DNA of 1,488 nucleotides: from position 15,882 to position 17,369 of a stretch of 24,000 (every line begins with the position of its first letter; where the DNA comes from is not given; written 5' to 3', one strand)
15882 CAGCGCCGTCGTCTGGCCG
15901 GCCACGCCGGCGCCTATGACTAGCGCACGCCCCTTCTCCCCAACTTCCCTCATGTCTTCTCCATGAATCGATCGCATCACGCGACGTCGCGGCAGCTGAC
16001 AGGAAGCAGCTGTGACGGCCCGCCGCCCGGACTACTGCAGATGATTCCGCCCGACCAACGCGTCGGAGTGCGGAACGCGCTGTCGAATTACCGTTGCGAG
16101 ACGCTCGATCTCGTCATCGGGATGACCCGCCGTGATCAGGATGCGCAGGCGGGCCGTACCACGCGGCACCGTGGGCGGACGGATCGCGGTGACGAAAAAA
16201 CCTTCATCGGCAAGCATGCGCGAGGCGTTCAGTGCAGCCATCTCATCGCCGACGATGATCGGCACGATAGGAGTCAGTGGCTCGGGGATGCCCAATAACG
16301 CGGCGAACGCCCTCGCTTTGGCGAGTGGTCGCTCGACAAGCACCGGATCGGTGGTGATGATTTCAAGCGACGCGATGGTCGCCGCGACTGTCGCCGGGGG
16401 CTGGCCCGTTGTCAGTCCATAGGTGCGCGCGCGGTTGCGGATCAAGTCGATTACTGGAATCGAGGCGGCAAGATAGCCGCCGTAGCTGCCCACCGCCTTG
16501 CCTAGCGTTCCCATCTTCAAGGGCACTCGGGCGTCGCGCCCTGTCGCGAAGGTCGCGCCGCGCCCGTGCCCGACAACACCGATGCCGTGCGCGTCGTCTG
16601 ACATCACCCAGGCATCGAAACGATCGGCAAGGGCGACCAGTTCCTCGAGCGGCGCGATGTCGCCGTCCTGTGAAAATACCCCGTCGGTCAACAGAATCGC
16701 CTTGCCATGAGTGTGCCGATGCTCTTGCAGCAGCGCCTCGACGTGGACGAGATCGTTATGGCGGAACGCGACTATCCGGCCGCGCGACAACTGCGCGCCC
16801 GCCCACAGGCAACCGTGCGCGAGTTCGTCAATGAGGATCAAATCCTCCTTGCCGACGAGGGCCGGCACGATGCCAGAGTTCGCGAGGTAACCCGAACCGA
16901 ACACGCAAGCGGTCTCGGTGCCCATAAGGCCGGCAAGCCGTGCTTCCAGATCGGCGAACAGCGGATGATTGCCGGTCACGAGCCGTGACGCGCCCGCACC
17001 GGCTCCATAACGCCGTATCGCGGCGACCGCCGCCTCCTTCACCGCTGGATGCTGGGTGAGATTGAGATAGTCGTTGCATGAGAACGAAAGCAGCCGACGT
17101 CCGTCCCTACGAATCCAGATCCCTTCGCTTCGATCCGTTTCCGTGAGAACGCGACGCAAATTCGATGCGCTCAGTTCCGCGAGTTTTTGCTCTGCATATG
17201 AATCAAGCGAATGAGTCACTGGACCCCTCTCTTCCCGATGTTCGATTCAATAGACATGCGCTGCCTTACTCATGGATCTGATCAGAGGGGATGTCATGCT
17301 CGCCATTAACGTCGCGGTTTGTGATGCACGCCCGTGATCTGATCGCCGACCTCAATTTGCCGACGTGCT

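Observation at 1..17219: Orphan NRPS-PKS operon led by a biotin-pathway look-alike tailoring cassette (BioF-like, DAAO, QOR, BioB-like, carbamoyltransferase)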

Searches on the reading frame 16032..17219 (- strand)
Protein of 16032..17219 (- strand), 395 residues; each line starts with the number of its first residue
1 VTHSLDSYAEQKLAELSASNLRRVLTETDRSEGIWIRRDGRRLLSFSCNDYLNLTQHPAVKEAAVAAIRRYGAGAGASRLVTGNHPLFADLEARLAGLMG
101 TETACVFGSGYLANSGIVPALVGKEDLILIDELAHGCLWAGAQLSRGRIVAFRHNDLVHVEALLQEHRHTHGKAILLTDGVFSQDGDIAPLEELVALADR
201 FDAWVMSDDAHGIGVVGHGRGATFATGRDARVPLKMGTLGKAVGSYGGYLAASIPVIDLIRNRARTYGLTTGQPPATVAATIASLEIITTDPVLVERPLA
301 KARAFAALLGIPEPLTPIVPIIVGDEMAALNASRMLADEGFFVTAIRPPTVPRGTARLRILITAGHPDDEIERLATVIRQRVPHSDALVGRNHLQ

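Call 6: search_protein_families(library=pfam, proteins=[window:16032-17219:-])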
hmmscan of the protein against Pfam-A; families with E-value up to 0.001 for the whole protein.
window:16032-17219:- (395 aa): 2 families
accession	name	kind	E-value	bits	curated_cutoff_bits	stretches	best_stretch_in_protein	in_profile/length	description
PF00155.27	Aminotran_1_2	-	5.1e-47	161.2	19.7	1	43-378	3-361/361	Aminotransferase class I and II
PF01212.27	Beta_elim_lyase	-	0.00015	21.6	27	1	67-198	13-158/288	Beta-eliminating lyase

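Call 7: search_protein_families(library=ncbifam, proteins=[window:16032-17219:-])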
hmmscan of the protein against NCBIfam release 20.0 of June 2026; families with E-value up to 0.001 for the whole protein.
window:16032-17219:- (395 aa): 14 families
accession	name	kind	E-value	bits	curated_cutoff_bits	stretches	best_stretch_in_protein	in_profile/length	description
TIGR00858.1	bioF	equivalog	1.8e-125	418.5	426.45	1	22-378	2-364/365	8-amino-7-oxononanoate synthase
TIGR01825.1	gly_Cac_T_rel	subfamily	4.5e-95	318.6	535.4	1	11-379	3-376/385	BioF/Kbl family PLP-dependent acyltransferase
NF005394.0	PRK06939.1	equivalog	8.1e-89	298.1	460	1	3-375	3-384/397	glycine C-acetyltransferase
NF047600.1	SerpalmtaseCFB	equivalog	6e-79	265.5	640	1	32-375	34-382/395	serine palmitoyltransferase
NF047599.1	SerpalmtaseBetaP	equivalog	2.1e-75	253.8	500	1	38-379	40-387/394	serine palmitoyltransferase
TIGR01822.1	2am3keto_CoA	equivalog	1.6e-74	251.2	493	1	36-374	32-379/393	glycine C-acetyltransferase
TIGR01821.1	5aminolev_synth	equivalog_domain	1.1e-69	235.3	338.55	1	33-379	36-391/402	5-aminolevulinate synthase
NF047603.1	SerpalmtaseAlphaP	equivalog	1.2e-58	198.7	670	1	39-377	43-388/399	serine palmitoyltransferase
NF005697.0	PRK07505.1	subfamily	7.6e-47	159.8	342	1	13-380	20-397/405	hypothetical protein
NF005526.0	PRK07179.1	equivalog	3.3e-45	154.4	428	1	37-385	50-399/407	alpha-hydroxyketone-type quorum-sensing autoinducer synthase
NF004608.1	PRK05937.1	equivalog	9.8e-34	116.7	399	1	46-383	7-347/366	8-amino-7-oxononanoate synthase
TIGR01328.1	met_gam_lyase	equivalog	8.6e-05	21.6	549.7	1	85-142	58-115/391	methionine gamma-lyase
NF005695.0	PRK07503.1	equivalog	0.00021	20.1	666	1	85-163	64-143/403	methionine gamma-lyase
NF000586.1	PRK00011.1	subfamily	0.00061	18.7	335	1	94-219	70-201/404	serine hydroxymethyltransferase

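Call 30: find_homologous_proteins(query=window:16032-17219:-)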
Query window:16032-17219:- (395 aa): 8000 proteins with E <= 0.001 among 8000 candidates; the best 120 are listed.
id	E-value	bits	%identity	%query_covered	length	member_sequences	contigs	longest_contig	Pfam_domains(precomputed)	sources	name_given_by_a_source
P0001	3.2e-234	795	93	99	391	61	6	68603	PF00155.28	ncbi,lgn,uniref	ncbi:aminotransferase class I/II-fold pyridoxal phosphate-dependent enzyme [Burkholderia contaminans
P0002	1.6e-217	740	86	98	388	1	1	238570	PF00155.28,PF01212.28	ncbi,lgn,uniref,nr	ncbi:aminotransferase class I/II-fold pyridoxal phosphate-dependent enzyme (plasmid) [Burkholderia s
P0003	4.3e-181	620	72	97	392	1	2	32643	PF00155.28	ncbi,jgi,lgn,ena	-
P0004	4.3e-179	614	73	97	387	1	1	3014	PF00155.28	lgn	-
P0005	7.4e-178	609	72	97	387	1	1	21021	PF00155.28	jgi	jgi:8-amino-7-oxononanoate synthase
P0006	2.3e-175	601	70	96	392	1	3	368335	PF00155.28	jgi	jgi:8-amino-7-oxononanoate synthase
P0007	1.9e-174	598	70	97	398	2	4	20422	PF00155.28,PF01212.28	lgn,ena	-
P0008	2.5e-174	598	70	97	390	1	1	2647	PF00155.28,PF01212.28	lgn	-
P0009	2.2e-168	578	69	97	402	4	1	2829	PF00155.28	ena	-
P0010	1.3e-167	576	65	96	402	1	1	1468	PF00155.28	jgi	jgi:8-amino-7-oxononanoate synthase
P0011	1.6e-167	575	67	96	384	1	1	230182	PF00155.28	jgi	jgi:8-amino-7-oxononanoate synthase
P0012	2.2e-167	575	66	96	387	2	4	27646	PF00155.28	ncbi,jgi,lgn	-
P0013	2.7e-167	575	67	96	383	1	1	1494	PF00155.28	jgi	jgi:8-amino-7-oxononanoate synthase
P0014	2.8e-167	575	68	96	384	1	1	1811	PF00155.28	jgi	jgi:8-amino-7-oxononanoate synthase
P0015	3.9e-167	574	67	96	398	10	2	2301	PF00155.28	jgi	jgi:8-amino-7-oxononanoate synthase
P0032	4.3e-165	567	69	95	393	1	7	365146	PF00155.28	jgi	jgi:8-amino-7-oxononanoate synthase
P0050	4.7e-164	564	67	96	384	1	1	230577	PF00155.28,PF01212.28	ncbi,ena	-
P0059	1.5e-163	562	65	96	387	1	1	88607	PF00155.28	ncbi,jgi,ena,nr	ncbi:MAG TPA: 8-amino-7-oxononanoate synthase [Xanthobacteraceae bacterium]|nr:8-amino-7-oxononanoat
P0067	3.0e-163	561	66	99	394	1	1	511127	PF00155.28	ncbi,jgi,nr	ncbi:MAG: 8-amino-7-oxononanoate synthase [Alphaproteobacteria bacterium]|jgi:8-amino-7-oxononanoate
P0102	4.9e-162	557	66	96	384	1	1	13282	PF00155.28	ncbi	ncbi:MAG: 8-amino-7-oxononanoate synthase [Xanthobacteraceae bacterium]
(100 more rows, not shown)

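Call 31: find_encoding_contigs(protein=P0001, flank=10000, max_places=3)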
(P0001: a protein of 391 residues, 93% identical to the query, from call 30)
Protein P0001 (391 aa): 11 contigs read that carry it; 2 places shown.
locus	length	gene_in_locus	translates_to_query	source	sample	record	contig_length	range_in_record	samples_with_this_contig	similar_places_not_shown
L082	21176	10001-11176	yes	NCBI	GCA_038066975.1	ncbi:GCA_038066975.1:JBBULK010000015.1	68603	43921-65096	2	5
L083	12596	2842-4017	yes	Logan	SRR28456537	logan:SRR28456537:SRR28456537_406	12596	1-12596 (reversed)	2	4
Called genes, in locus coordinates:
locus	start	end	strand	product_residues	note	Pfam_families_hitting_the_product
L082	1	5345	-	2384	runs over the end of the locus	PF13385:Laminin_G_3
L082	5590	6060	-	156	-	PF00196:GerE, PF04545:Sigma70_r4 (faint), PF08281:Sigma70_r4_2 (faint), PF12840:HTH_20 (faint), PF13518:HTH_28 (faint), PF13551:HTH_29 (faint), PF00196:GerE, PF13384:HTH_23 (weak)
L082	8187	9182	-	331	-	PF13737:DDE_Tnp_1_5, PF01609:DDE_Tnp_1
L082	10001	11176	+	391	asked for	PF00155:Aminotran_1_2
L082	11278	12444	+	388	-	PF01266:DAO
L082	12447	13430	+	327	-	PF08240:ADH_N, PF00107:ADH_zinc_N, PF13602:ADH_zinc_N_2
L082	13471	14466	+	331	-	PF04055:Radical_SAM, PF06968:BATS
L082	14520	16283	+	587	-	PF02543:Carbam_trans_N, PF16861:Carbam_trans_C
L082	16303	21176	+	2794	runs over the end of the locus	PF00501:AMP-binding, PF13193:AMP-binding_C, PF00550:PP-binding, PF00109:ketoacyl-synt, PF02801:Ketoacyl-synt_C, PF16197:KAsynt_C_assoc, PF22336:RhiE-like_linker, PF22621:CurL-like_PKS_C, +9 more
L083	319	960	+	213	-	PF06250:YhcG_C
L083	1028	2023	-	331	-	PF13737:DDE_Tnp_1_5, PF01609:DDE_Tnp_1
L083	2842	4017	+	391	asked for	PF00155:Aminotran_1_2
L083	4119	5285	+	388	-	PF01266:DAO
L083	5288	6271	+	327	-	PF08240:ADH_N, PF00107:ADH_zinc_N, PF13602:ADH_zinc_N_2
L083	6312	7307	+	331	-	PF04055:Radical_SAM, PF06968:BATS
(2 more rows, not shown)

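Call 32: find_encoding_contigs(protein=P0002, flank=10000, max_places=2)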
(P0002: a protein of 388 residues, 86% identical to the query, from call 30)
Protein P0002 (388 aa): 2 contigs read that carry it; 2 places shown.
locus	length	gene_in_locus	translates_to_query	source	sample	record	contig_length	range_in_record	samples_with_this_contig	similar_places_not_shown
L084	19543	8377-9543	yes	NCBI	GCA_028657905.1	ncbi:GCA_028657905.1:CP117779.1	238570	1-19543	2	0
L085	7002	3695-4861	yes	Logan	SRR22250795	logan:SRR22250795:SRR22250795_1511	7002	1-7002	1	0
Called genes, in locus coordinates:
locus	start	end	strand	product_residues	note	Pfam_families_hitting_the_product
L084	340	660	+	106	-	PF00816:Histone_HNS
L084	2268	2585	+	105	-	PF00816:Histone_HNS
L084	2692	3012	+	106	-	PF00816:Histone_HNS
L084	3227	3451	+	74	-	-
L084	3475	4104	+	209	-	-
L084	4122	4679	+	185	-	-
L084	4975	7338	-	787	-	PF23526:AprA_N, PF23589:WHD_AprA, PF23525:Methyltransf_36, PF00550:PP-binding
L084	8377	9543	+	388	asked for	PF00155:Aminotran_1_2, PF01212:Beta_elim_lyase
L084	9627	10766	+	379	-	PF01266:DAO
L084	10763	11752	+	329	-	PF08240:ADH_N, PF00107:ADH_zinc_N, PF13602:ADH_zinc_N_2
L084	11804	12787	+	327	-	PF04055:Radical_SAM, PF06968:BATS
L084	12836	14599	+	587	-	PF02543:Carbam_trans_N, PF16861:Carbam_trans_C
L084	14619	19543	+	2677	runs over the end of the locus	PF00501:AMP-binding, PF13193:AMP-binding_C, PF00550:PP-binding, PF00109:ketoacyl-synt, PF02801:Ketoacyl-synt_C, PF16197:KAsynt_C_assoc, PF22336:RhiE-like_linker, PF22621:CurL-like_PKS_C, +7 more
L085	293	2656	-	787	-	PF23526:AprA_N, PF23589:WHD_AprA, PF23525:Methyltransf_36, PF00550:PP-binding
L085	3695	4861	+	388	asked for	PF00155:Aminotran_1_2, PF01212:Beta_elim_lyase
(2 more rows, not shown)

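Call 33: find_encoding_contigs(protein=P0003, flank=10000, max_places=2)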
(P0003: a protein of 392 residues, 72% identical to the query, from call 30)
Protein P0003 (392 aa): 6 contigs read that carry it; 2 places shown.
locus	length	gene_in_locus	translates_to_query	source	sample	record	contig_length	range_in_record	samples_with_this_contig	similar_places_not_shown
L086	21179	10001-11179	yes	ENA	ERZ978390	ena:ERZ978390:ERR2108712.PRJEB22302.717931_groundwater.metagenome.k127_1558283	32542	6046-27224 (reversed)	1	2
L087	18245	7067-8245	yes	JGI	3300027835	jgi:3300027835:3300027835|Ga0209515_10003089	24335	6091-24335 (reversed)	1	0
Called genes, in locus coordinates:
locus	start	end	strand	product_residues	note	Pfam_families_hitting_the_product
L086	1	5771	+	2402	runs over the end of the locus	PF00109:ketoacyl-synt, PF02801:Ketoacyl-synt_C, PF16197:KAsynt_C_assoc, PF00698:Acyl_transf_1, PF21089:PKS_DH_N, PF14765:PS-DH, PF08240:ADH_N, PF00107:ADH_zinc_N, +7 more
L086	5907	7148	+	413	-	PF06779:MFS_4 (weak), PF07690:MFS_1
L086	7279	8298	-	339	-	PF04055:Radical_SAM, PF06968:BATS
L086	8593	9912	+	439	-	PF00083:Sugar_tr (faint), PF06779:MFS_4, PF07690:MFS_1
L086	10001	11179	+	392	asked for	PF00155:Aminotran_1_2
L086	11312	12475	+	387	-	PF00890:FAD_binding_2 (faint), PF01266:DAO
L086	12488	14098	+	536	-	PF00501:AMP-binding, PF13193:AMP-binding_C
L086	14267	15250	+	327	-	PF08240:ADH_N, PF00107:ADH_zinc_N, PF13602:ADH_zinc_N_2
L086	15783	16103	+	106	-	PF13602:ADH_zinc_N_2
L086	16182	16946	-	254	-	PF01648:ACPS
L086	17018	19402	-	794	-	PF12704:MacB_PCD, PF02687:FtsX, PF12704:MacB_PCD, PF02687:FtsX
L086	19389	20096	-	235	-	PF00005:ABC_tran, PF02463:SMC_N (faint), PF13304:AAA_21 (faint)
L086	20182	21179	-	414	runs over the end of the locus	PF25919:BSH_CusB (faint), PF25967:RND-MFP_C, PF25975:CzcB_C (faint), PF25989:YknX_C (weak)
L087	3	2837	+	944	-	?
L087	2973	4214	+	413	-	PF06779:MFS_4 (weak), PF07690:MFS_1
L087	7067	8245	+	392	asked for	PF00155:Aminotran_1_2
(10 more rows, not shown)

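Call 40: search_solved_structures(query=window:16032-17219:-, show_alignments=2)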
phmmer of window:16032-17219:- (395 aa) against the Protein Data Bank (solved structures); distinct sequences matched with E-value up to 0.001: 54.
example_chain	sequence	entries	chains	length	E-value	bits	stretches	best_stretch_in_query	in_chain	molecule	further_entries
8s1y_A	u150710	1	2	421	2e-74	254.2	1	36-373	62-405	8-amino-7-oxononanoate synthase/2-amino-3-ketobutyrate coenzyme A ligase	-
7poa_A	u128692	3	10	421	5e-74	252.9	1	36-373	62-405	8-amino-7-oxononanoate synthase/2-amino-3-ketobutyrate coenzyme A ligase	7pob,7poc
5vnx_A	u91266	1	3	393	1.2e-69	238.4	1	10-379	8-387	8-amino-7-oxononanoate synthase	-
8dle_A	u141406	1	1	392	3.3e-66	227.1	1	19-379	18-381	8-amino-7-oxononanoate synthase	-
1bs0_A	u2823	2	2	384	3.9e-66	226.9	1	19-378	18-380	PROTEIN (8-AMINO-7-OXONANOATE SYNTHASE) | 8-amino-7-oxononanoate synthase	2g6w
3a2b_A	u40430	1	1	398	1.3e-65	225.1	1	14-374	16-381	Serine palmitoyltransferase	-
8guh_A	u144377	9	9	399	1.3e-65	225.1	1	14-374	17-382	Serine palmitoyltransferase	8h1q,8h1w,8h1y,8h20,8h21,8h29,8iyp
1dj9_A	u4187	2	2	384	1.2e-64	222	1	21-378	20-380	8-AMINO-7-OXONONANOATE SYNTHASE | 8-AMINO-7-OXONANOATE SYNTHASE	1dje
3wy7_A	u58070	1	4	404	6.6e-63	216.3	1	39-374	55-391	8-amino-7-oxononanoate synthase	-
7s5m_A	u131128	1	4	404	7e-63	216.2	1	40-374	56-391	8-amino-7-oxononanoate synthase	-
1fc4_A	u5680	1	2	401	8.3e-63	215.9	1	23-375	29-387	2-AMINO-3-KETOBUTYRATE CONENZYME A LIGASE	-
6onn_A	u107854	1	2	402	5.5e-62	213.2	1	9-378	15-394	8-amino-7-oxononanoate synthase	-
5jay_A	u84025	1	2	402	1.6e-61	211.7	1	3-380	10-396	8-amino-7-oxononanoate synthase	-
3tqx_A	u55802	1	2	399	1.5e-59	205.2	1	23-375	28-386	2-amino-3-ketobutyrate coenzyme A ligase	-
7bxp_A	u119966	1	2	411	3.2e-59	204.1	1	32-372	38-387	2-amino-3-ketobutyrate coenzyme A ligase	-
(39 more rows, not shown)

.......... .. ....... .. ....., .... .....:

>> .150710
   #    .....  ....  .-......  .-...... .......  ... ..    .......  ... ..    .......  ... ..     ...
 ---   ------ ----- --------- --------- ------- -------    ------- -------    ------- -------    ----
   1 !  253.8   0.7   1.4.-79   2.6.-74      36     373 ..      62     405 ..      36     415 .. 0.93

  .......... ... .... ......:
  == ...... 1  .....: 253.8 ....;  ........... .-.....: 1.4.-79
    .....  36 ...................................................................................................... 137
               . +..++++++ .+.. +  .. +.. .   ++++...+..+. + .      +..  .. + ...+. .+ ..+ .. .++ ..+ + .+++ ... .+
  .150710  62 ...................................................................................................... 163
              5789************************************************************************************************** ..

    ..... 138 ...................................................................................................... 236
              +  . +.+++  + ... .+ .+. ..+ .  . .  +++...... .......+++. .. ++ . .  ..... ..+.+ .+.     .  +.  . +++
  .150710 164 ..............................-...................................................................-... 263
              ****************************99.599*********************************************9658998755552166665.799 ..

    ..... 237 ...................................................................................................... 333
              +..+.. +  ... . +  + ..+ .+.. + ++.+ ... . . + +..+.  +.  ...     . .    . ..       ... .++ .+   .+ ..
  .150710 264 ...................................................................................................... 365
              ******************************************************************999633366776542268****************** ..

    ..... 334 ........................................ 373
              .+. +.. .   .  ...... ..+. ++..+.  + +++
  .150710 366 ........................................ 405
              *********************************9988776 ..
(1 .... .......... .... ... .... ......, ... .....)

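Call 42: search_protein_families(library=ncbifam, proteins=[L086:12488-14098:+], max_evalue=0.00001)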
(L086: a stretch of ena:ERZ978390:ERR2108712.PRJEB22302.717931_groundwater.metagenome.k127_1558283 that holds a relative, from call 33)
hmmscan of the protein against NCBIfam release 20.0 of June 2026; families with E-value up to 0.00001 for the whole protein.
L086:12488-14098:+ (536 aa): 100 families (the best 25 are shown)
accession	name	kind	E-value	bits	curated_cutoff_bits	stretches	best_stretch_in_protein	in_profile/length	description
TIGR02262.1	benz_CoA_lig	subfamily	5.2e-115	385.1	375.25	1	34-531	3-506/508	benzoate-CoA ligase family protein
NF004837.0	PRK06187.1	subfamily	5.8e-99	331.7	476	1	36-533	9-521/531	long-chain-fatty-acid--CoA ligase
NF047394.1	AcylCoAsynMbcS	equivalog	1.6e-97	327.3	850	1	27-532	5-518/525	acyl-CoA synthetase MbcS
NF003313.0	PRK04319.1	equivalog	5.9e-86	288.9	729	1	33-530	42-557/574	acetate--CoA ligase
NF053567.1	HBDA_AROS1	equivalog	2.4e-76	257.2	1000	1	34-531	12-516/523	3-hydroxybenzoate--CoA ligase HbdA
NF006181.0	PRK08314.1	subfamily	1.8e-75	254.3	705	2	180-526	193-546/563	long-chain-fatty-acid--CoA ligase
NF004822.0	PRK06178.1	equivalog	7.8e-74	249.2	782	2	172-531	194-564/571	acyl-CoA synthetase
NF006182.0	PRK08316.1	subfamily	2.2e-73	247.5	663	1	33-532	9-515/523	fatty acyl-CoA synthetase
NF005702.0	PRK07514.1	subfamily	2e-69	234.3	558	1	43-532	11-498/506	malonyl-CoA synthase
NF004114.0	PRK05605.1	equivalog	1.7e-68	231.3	766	2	183-531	213-566/575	long-chain-fatty-acid--CoA ligase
TIGR03208.1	cyc_hxne_CoA_lg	equivalog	3.7e-67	227.3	792.3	1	57-531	49-537/538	cyclohexanecarboxylate-CoA ligase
NF005858.0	PRK07787.1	subfamily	6.6e-66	222.7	575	1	45-530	12-468/471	acyl-CoA synthetase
NF005676.0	PRK07470.1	equivalog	8.6e-65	219.3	774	1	32-530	17-525/544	acyl-CoA synthetase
NF005801.1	PRK07656.1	equivalog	9.8e-63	212.5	657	1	39-531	5-500/500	FadD3 family acyl-CoA ligase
NF004229.0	PRK05677.1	subfamily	1.6e-61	208.4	879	2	182-531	198-552/563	long-chain-fatty-acid--CoA ligase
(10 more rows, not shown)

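Call 43: search_solved_structures(query=L086:12488-14098:+)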
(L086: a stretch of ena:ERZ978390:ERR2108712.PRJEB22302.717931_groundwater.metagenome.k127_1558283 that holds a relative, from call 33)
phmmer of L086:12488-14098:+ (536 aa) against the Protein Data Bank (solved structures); distinct sequences matched with E-value up to 0.001: 217 (the best 60 are shown).
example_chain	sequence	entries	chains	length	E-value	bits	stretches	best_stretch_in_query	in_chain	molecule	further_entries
4wv3_A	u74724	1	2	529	4.5e-91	309.4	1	48-533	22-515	Anthranilate-CoA ligase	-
2v7b_A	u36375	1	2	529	1.2e-78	268.4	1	48-531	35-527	BENZOATE-COENZYME A LIGASE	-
4rlf_A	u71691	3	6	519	9.2e-75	255.6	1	59-532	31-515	Benzoate-coenzyme A ligase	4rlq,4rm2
4rm3_A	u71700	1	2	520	9.4e-75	255.6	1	58-532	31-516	Benzoate-coenzyme A ligase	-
4eat_A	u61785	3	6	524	9.4e-75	255.6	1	58-532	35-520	Benzoate-coenzyme A ligase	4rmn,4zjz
6m2o_A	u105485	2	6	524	1.4e-72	248.4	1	58-532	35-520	Benzoate-coenzyme A ligase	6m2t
6m2u_A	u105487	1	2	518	1.4e-72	248.4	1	59-531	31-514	Benzoate-coenzyme A ligase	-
9g79_B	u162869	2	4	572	3.4e-67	230.6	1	32-530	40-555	Acetyl-coenzyme A synthetase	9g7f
2wd9_A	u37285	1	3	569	7.2e-63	216.3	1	29-531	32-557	ACYL-COENZYME A SYNTHETASE ACSM2A, MITOCHONDRIAL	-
2vze_A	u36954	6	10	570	7.3e-63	216.3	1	29-531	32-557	ACYL-COENZYME A SYNTHETASE ACSM2A, MITOCHONDRIAL | Acyl-coenzyme A synthetase ACSM2A, mitochondrial precursor | Acyl-coenzyme A synthetase ACSM2A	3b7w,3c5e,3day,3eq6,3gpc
3etc_A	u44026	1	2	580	1.1e-62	215.7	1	100-531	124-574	AMP-binding protein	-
8wev_A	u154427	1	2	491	1.3e-56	195.7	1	52-531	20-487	Feruloyl-CoA Synthetase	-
8weu_A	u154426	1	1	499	1.4e-56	195.6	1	52-531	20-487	Fatty-acyl-CoA synthase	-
4gxq_A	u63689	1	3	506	3.1e-55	191.2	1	57-531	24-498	Malonyl CoA synthetase, Benzoate-CoA ligase Chimeric protein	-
8biq_D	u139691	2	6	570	9.9e-54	186.2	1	34-531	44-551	4-hydroxybutyrate--CoA ligase 1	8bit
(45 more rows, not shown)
